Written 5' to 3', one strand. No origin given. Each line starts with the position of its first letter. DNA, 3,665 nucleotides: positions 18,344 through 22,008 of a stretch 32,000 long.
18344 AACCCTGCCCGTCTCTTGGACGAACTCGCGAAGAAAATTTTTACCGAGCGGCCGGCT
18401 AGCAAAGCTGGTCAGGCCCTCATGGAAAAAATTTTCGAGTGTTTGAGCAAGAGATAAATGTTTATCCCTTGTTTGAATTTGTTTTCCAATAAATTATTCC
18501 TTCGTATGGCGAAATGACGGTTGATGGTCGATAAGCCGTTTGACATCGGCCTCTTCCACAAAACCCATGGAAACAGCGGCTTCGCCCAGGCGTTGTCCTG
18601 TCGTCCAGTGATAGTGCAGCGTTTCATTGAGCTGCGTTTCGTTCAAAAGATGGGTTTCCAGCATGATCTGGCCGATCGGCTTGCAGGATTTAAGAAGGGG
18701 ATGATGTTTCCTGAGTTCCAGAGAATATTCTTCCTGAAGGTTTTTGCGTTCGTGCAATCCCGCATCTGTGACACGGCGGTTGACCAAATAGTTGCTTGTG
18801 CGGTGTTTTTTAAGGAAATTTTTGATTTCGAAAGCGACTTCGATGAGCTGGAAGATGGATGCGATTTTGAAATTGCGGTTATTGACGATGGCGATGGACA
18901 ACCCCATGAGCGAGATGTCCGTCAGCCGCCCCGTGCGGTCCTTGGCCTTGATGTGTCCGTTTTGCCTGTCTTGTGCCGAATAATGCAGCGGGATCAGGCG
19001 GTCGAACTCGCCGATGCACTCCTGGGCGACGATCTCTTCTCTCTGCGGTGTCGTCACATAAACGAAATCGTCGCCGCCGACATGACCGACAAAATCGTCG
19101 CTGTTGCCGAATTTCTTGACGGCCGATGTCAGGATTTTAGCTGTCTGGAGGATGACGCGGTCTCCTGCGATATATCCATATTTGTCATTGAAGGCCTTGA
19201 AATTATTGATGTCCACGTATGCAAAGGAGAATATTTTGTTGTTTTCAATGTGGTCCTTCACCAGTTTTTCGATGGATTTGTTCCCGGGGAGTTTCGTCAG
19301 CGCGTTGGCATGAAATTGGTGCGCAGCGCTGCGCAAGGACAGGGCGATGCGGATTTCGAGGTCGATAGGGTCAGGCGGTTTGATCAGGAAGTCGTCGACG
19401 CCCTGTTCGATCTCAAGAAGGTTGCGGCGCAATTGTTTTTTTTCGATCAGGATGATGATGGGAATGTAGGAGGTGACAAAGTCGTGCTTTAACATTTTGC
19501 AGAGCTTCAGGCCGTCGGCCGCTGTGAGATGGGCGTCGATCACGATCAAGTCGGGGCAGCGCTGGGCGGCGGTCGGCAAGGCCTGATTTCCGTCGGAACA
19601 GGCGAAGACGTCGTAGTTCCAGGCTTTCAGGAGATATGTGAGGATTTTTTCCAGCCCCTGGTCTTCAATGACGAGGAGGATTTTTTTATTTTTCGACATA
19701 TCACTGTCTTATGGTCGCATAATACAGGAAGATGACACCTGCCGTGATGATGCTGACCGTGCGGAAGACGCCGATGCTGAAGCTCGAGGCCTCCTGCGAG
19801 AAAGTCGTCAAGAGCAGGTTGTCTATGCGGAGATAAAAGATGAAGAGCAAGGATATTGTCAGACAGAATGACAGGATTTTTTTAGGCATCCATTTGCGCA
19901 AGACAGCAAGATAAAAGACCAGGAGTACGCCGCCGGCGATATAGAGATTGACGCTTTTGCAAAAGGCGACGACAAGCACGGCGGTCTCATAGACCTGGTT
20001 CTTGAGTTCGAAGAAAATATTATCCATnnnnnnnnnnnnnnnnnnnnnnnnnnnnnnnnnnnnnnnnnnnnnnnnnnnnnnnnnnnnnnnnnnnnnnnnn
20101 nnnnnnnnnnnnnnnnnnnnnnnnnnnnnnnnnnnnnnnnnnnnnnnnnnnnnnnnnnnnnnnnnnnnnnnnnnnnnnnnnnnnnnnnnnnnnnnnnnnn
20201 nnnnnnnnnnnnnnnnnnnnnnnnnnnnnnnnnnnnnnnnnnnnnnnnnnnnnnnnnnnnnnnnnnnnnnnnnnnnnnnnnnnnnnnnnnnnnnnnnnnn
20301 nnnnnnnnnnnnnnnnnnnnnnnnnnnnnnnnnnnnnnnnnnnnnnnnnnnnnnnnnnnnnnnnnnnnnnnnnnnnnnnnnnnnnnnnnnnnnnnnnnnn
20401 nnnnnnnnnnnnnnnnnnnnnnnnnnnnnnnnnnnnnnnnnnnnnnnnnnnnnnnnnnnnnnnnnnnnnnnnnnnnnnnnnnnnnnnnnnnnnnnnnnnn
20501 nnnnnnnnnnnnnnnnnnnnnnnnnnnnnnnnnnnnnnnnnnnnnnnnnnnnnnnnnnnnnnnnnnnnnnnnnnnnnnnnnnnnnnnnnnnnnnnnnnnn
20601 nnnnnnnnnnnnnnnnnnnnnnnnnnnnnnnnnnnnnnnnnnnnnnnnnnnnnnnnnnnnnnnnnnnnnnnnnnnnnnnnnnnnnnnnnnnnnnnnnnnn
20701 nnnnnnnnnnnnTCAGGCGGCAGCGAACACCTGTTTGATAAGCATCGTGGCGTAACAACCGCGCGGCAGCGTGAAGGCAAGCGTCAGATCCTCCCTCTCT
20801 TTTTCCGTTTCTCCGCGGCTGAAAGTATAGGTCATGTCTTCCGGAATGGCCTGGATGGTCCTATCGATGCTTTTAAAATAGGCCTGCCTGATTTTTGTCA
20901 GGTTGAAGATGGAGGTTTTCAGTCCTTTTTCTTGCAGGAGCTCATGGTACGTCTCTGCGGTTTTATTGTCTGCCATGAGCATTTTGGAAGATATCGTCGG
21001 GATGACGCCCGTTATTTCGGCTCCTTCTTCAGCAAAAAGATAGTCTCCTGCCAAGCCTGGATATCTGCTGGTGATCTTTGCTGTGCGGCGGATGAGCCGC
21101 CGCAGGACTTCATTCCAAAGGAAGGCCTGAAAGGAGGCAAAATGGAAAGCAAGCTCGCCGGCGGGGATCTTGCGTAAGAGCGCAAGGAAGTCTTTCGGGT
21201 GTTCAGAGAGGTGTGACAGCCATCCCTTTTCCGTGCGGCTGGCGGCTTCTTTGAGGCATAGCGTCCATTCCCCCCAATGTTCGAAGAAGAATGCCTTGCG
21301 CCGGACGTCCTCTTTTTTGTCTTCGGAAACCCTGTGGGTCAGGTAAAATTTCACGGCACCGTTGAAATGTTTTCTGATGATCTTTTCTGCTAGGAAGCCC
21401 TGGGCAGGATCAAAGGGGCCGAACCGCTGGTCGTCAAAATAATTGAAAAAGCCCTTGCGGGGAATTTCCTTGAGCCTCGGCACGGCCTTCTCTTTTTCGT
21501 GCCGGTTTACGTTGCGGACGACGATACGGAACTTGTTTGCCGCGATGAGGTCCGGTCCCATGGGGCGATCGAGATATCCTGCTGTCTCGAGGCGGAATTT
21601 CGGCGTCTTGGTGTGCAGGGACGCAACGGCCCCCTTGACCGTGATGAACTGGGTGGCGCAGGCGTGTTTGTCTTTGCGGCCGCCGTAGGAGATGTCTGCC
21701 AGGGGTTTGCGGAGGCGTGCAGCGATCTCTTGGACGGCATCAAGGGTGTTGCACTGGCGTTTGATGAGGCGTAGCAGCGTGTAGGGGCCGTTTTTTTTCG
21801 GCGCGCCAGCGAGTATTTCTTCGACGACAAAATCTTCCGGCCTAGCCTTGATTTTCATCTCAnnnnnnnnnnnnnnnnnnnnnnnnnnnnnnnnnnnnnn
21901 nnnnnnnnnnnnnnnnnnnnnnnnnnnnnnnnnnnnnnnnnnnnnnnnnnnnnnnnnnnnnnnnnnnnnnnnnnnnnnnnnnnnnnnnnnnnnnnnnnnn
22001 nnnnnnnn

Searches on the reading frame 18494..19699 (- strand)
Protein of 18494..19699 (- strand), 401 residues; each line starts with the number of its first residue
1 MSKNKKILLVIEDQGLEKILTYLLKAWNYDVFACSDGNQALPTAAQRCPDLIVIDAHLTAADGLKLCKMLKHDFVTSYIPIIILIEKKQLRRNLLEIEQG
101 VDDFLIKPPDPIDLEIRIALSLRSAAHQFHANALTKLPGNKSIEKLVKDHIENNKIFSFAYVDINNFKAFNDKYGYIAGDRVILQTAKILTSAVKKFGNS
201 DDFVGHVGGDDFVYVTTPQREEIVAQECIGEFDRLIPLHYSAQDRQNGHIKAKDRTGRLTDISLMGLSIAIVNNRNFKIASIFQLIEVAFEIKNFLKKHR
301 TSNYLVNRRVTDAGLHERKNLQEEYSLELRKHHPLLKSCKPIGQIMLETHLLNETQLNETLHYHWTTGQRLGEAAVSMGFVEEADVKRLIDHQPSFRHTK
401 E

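Call 13: search_protein_families(library=pfam, proteins=[window:18494-19699:-])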
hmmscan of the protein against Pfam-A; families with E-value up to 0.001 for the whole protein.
window:18494-19699:- (401 aa): 3 families
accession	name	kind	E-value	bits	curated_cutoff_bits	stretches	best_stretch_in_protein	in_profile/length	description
PF00990.26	GGDEF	-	3e-14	53.6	23.8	1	134-229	6-103/161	Diguanylate cyclase, GGDEF domain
PF00072.30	Response_reg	-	1.1e-13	51.7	30.2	1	7-117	1-109/111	Response regulator receiver domain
PF21695.3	GlnR_1st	-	6.8e-05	23.2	27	1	7-120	3-109/111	Transcription regulator GlnR, N-terminal domain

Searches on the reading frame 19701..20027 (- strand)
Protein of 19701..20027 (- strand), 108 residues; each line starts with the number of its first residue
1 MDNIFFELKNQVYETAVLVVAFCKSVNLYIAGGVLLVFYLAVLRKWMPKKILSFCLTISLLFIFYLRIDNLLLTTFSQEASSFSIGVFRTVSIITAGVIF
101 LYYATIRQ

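Call 13: search_protein_families(library=pfam, proteins=[window:19701-20027:-])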
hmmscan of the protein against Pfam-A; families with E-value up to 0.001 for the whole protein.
window:19701-20027:- (108 aa): 0 families

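Call 14: search_protein_families(library=ncbifam, proteins=[window:19701-20027:-])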
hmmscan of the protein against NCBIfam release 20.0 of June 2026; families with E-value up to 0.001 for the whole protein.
window:19701-20027:- (108 aa): 0 families

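Call 48: find_encoding_contigs(protein=window:19701-20027:-, flank=2500, max_places=10)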
Protein window:19701-20027:- (108 aa): 4 contigs read that carry it; 2 places shown.
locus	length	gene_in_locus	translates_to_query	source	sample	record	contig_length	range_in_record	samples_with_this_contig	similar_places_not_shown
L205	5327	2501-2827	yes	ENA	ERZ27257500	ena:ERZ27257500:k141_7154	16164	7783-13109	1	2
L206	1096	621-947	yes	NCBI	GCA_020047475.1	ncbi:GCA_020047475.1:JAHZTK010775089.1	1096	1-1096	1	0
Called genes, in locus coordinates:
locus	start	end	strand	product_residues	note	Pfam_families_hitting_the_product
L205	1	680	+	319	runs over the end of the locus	PF04055:Radical_SAM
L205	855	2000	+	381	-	PF01142:TruD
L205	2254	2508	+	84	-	-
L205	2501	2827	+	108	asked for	-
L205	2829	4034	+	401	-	PF00072:Response_reg, PF00990:GGDEF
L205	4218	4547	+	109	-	-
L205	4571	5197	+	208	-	-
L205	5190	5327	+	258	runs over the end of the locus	PF02673:BacA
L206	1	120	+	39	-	?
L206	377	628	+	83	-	-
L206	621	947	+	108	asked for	-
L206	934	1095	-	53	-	?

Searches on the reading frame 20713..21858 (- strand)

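Call 13: search_protein_families(library=pfam, proteins=[window:20713-21858:-])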
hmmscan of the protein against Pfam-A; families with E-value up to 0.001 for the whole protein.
window:20713-21858:- (381 aa): 1 family
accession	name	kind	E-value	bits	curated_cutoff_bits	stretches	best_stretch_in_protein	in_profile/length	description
PF01142.23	TruD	-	1.9e-63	215.2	27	1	2-376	17-411/412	tRNA pseudouridine synthase D (TruD)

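Call 14: search_protein_families(library=ncbifam, proteins=[window:20713-21858:-])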
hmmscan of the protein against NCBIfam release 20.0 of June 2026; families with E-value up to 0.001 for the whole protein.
window:20713-21858:- (381 aa): 7 families
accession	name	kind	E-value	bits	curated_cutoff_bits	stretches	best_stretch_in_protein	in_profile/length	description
NF002160.0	PRK00984.2-5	equivalog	4.8e-62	210.3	428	1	1-379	3-390/395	tRNA pseudouridine(13) synthase TruD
NF002156.0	PRK00984.2-1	equivalog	1.3e-48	166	583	1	1-379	1-387/389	tRNA pseudouridine(13) synthase TruD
TIGR00094.1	tRNA_TruD_broad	equivalog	1.2e-45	156.6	172.2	1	2-376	22-406/413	tRNA pseudouridine(13) synthase TruD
NF002158.0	PRK00984.2-3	equivalog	8.3e-27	94.4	654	2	3-262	27-308/449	tRNA pseudouridine(13) synthase TruD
NF002155.0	PRK00984.1-4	equivalog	2.7e-25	89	445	1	2-147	19-166/349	tRNA pseudouridine(13) synthase TruD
NF002153.0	PRK00984.1-2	equivalog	5.6e-25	87.6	413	1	2-147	20-168/353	tRNA pseudouridine(13) synthase TruD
NF002154.0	PRK00984.1-3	equivalog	5.3e-22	78.1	469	1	4-150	22-170/368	tRNA pseudouridine(13) synthase TruD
